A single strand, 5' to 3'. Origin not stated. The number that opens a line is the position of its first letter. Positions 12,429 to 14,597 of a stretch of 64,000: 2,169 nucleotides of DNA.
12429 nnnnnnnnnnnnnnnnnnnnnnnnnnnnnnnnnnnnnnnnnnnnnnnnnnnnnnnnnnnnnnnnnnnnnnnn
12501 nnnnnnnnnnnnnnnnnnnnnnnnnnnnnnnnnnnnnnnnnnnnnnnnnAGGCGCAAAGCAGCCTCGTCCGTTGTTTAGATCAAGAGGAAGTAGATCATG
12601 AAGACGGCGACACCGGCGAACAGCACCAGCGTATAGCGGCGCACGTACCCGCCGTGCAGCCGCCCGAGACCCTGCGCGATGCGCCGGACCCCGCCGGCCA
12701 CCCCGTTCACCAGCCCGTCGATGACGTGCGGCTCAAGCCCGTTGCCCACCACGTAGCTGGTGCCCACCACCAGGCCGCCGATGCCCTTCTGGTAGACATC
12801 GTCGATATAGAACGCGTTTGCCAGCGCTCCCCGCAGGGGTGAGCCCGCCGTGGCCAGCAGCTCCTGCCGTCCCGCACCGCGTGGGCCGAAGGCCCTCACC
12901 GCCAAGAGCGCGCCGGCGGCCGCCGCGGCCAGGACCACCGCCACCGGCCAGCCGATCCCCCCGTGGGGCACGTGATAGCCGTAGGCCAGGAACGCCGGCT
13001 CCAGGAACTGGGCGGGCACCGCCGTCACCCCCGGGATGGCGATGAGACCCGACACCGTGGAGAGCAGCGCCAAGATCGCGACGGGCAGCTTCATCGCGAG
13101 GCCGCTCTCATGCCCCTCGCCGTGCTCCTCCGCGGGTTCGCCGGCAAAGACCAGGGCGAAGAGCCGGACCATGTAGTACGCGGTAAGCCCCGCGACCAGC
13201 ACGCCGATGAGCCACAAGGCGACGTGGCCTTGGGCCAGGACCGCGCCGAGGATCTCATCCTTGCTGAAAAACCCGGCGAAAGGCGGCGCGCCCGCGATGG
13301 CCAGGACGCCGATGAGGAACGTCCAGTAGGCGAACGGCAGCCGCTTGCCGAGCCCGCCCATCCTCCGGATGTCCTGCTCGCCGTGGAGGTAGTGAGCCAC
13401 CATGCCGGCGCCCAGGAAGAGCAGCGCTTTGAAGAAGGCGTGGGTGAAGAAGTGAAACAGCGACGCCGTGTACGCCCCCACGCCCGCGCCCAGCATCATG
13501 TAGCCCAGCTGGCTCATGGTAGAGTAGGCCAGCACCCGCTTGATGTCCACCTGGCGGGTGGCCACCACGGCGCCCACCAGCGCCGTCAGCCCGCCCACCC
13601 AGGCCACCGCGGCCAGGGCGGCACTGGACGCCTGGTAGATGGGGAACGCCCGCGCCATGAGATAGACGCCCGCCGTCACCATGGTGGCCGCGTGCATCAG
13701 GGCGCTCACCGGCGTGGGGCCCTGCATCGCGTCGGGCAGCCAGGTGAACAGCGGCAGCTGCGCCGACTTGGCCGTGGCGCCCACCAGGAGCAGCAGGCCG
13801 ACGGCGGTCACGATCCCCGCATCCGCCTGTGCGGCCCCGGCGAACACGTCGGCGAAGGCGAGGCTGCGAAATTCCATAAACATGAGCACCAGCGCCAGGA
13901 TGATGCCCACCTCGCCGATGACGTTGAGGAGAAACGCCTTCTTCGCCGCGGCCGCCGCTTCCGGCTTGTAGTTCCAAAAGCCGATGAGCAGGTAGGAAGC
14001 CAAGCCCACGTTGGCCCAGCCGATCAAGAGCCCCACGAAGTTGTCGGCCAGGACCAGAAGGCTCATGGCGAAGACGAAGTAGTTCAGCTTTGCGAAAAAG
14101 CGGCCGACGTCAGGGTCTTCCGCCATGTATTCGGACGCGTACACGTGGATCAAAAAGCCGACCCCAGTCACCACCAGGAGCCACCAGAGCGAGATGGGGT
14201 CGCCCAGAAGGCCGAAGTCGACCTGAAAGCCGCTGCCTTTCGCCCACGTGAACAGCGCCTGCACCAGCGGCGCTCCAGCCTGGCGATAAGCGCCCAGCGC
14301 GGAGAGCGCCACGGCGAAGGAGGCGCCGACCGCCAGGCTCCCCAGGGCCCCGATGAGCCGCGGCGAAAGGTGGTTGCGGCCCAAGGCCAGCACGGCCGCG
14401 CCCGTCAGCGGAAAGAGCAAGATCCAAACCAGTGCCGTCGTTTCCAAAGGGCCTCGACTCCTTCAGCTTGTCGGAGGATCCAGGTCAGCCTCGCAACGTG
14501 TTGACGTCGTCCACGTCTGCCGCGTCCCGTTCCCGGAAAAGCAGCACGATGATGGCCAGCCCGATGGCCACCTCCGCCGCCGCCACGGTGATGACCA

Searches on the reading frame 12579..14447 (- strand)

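Call 60: search_protein_families(library=pfam, proteins=[window:12579-14447:-], max_evalue=0.00001)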
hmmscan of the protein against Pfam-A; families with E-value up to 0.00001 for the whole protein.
window:12579-14447:- (623 aa): 2 families
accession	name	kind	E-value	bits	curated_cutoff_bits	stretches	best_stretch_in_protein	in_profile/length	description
PF00361.26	Proton_antipo_M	-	2.4e-77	260.5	21.5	1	134-422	1-294/294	NADH:quinone oxidoreductase/Mrp antiporter, TM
PF00662.26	Proton_antipo_N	-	1.7e-18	66.7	24.5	1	68-118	1-51/51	NADH-Ubiquinone oxidoreductase (complex I), chain 5 N-terminus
